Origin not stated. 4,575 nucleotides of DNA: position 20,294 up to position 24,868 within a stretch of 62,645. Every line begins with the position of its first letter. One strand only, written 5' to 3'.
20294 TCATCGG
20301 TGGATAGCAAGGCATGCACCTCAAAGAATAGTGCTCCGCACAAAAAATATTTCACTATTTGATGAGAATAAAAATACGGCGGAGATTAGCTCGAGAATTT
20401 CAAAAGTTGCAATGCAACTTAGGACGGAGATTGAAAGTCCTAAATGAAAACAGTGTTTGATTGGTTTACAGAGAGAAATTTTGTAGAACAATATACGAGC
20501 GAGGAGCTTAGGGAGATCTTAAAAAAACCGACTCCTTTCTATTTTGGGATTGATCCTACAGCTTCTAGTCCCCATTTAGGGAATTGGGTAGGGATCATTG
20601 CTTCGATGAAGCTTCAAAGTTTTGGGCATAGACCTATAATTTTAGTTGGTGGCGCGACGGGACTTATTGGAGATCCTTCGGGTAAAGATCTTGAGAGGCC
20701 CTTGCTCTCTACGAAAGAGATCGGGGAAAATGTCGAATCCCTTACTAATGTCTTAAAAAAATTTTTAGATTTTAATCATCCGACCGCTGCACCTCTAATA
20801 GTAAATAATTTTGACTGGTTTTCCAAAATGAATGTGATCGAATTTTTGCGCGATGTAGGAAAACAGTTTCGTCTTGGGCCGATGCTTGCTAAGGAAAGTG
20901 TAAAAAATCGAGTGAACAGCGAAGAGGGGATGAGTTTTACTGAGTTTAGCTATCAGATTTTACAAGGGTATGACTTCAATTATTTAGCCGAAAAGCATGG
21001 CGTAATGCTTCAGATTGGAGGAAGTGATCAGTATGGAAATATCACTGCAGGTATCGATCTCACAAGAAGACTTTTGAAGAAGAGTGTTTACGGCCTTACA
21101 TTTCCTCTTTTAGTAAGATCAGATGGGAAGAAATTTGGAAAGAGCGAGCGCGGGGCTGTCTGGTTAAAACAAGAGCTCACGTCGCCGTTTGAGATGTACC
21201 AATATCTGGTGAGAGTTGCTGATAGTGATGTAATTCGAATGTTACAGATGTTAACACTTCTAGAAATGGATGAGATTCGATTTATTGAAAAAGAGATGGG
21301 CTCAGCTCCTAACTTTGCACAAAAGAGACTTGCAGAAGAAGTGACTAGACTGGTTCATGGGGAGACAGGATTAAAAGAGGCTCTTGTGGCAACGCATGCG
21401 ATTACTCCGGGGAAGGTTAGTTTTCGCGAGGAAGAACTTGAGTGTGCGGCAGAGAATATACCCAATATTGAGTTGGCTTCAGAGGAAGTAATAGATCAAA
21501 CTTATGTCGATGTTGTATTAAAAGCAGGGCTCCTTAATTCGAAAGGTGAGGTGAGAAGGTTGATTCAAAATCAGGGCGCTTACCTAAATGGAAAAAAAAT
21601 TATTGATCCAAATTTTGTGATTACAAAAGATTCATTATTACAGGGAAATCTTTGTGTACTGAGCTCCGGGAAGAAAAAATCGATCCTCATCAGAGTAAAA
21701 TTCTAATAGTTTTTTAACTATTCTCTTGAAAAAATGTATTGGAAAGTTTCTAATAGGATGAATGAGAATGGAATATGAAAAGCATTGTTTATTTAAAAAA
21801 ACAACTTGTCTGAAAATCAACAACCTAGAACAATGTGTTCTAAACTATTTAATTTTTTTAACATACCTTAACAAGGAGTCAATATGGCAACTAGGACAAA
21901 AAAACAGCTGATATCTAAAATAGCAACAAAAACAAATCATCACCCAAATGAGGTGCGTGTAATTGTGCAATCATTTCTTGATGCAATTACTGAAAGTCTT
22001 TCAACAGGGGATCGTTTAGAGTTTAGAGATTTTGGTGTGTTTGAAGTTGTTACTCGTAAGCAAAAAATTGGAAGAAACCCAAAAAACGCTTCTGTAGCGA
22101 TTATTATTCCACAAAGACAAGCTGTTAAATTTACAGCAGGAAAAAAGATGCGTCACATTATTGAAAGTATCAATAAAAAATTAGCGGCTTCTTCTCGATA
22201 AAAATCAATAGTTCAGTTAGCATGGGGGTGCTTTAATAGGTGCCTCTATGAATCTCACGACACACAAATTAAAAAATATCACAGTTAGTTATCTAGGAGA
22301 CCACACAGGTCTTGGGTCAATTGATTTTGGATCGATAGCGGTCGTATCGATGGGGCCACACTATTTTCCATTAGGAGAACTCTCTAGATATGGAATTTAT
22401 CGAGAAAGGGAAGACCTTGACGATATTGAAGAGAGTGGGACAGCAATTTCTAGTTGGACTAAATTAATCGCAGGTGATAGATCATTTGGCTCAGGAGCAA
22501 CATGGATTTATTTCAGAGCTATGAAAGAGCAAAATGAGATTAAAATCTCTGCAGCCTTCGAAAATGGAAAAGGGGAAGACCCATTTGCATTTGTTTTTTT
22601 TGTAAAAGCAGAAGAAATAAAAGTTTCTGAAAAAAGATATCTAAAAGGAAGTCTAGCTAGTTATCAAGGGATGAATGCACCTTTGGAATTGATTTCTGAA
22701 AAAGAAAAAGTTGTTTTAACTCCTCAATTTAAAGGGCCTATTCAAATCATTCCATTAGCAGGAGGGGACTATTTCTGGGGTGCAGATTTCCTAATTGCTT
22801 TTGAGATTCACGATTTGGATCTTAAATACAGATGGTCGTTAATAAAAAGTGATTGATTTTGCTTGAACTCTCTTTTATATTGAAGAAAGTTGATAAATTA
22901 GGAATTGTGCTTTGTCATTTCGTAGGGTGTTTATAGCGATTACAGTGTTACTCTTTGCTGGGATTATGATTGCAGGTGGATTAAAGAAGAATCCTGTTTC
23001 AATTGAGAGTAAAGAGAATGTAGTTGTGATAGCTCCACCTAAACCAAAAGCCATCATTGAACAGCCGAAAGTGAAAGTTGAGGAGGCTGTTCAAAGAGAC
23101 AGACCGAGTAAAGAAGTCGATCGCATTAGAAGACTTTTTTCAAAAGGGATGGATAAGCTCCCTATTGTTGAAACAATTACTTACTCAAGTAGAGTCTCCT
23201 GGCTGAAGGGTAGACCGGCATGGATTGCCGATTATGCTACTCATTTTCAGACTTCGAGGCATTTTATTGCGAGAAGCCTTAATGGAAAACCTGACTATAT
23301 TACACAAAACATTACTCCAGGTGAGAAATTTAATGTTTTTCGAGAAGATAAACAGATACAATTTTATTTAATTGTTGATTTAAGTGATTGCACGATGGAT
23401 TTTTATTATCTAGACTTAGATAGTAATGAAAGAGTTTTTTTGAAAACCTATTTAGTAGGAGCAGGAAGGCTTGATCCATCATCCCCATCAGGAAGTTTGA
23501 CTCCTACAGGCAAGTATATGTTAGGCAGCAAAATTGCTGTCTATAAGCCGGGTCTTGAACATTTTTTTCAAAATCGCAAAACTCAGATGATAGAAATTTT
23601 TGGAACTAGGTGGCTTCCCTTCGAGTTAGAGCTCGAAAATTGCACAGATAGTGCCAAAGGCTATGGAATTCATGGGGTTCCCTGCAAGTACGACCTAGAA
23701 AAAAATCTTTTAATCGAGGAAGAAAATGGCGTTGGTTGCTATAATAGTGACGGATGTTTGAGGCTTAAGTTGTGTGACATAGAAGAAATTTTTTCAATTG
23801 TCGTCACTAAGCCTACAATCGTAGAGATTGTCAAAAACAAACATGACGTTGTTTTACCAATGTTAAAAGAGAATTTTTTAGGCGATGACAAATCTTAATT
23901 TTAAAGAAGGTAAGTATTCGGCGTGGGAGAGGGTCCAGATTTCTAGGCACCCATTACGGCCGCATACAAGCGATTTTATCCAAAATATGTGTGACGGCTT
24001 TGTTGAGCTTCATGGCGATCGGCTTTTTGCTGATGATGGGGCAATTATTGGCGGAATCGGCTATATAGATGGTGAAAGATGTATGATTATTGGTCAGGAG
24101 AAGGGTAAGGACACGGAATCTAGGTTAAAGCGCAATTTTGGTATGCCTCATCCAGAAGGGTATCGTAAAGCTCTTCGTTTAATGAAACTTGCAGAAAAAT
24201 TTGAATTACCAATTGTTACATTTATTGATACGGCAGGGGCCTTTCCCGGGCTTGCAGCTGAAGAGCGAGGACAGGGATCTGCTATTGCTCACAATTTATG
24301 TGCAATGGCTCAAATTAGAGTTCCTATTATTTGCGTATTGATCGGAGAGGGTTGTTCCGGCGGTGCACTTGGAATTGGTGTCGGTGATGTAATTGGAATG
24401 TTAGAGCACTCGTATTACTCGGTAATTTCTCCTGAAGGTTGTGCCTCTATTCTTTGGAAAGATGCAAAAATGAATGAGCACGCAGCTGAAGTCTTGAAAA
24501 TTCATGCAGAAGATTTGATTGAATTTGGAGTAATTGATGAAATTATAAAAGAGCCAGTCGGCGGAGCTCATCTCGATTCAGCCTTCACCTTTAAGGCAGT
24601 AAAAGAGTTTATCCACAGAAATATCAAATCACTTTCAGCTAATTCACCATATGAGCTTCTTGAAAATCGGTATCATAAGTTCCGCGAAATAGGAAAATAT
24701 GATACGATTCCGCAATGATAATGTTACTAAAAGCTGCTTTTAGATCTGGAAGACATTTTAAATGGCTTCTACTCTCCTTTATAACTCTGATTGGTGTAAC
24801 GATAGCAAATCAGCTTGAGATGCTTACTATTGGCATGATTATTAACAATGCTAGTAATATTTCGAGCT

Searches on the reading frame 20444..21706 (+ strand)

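Call 29: search_protein_families(library=pfam, proteins=[window:20444-21706:+], max_evalue=0.00001)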
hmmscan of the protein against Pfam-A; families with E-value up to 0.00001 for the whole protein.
window:20444-21706:+ (420 aa): 2 families
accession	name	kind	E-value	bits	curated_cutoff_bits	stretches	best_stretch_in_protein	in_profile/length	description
PF00579.31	tRNA-synt_1b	-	3.1e-75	253.6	21.1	1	28-318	4-288/292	tRNA synthetases class I (W and Y)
PF22421.1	SYY_C-terminal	-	6.3e-12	45.7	27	1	331-416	1-83/83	Tyrosine--tRNA ligase SYY-like C-terminal domain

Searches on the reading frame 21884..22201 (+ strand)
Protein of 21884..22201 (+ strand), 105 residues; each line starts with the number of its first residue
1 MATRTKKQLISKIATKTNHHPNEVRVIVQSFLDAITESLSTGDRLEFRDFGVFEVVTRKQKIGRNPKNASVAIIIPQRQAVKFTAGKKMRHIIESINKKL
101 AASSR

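Call 29: search_protein_families(library=pfam, proteins=[window:21884-22201:+], max_evalue=0.00001)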
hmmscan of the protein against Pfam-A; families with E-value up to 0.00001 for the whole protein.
window:21884-22201:+ (105 aa): 2 families
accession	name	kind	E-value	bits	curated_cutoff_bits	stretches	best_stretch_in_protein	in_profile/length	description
PF00216.26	Bac_DNA_binding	-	1.6e-24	86.4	22.4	1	5-93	2-89/90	Bacterial DNA-binding protein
PF18291.6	HU-HIG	-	8.1e-09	36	26.2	1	3-95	31-120/125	HU domain fused to wHTH, Ig, or Glycine-rich motif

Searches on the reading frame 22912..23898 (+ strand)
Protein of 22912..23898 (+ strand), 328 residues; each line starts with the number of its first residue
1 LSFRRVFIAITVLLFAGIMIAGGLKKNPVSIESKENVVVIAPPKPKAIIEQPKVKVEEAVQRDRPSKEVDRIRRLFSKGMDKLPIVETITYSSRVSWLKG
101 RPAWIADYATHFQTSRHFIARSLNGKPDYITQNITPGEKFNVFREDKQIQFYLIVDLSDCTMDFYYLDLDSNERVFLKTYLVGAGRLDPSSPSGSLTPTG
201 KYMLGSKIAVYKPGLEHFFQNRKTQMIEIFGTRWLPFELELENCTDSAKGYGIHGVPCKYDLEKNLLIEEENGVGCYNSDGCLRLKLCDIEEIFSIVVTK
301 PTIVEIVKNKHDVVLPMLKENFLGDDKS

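Call 30: search_protein_families(library=pfam, proteins=[window:22912-23898:+], max_evalue=0.00001)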
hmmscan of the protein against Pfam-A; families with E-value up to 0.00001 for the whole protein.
window:22912-23898:+ (328 aa): 1 family
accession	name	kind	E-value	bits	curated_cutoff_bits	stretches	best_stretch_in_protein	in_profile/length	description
PF03734.19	YkuD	-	5.2e-10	40.5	23.4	1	151-306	2-146/146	L,D-transpeptidase catalytic domain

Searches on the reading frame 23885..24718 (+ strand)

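Call 30: search_protein_families(library=pfam, proteins=[window:23885-24718:+], max_evalue=0.00001)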
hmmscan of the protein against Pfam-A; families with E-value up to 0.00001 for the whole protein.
window:23885-24718:+ (277 aa): 2 families
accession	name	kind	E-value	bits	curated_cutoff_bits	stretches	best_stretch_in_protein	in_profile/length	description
PF03255.19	ACCA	-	5.1e-128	427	23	1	11-270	51-310/310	Acetyl co-enzyme A carboxylase carboxyltransferase-like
PF01039.27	Carboxyl_trans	-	4.4e-15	55.7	22.3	1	54-201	284-427/493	Carboxyl transferase domain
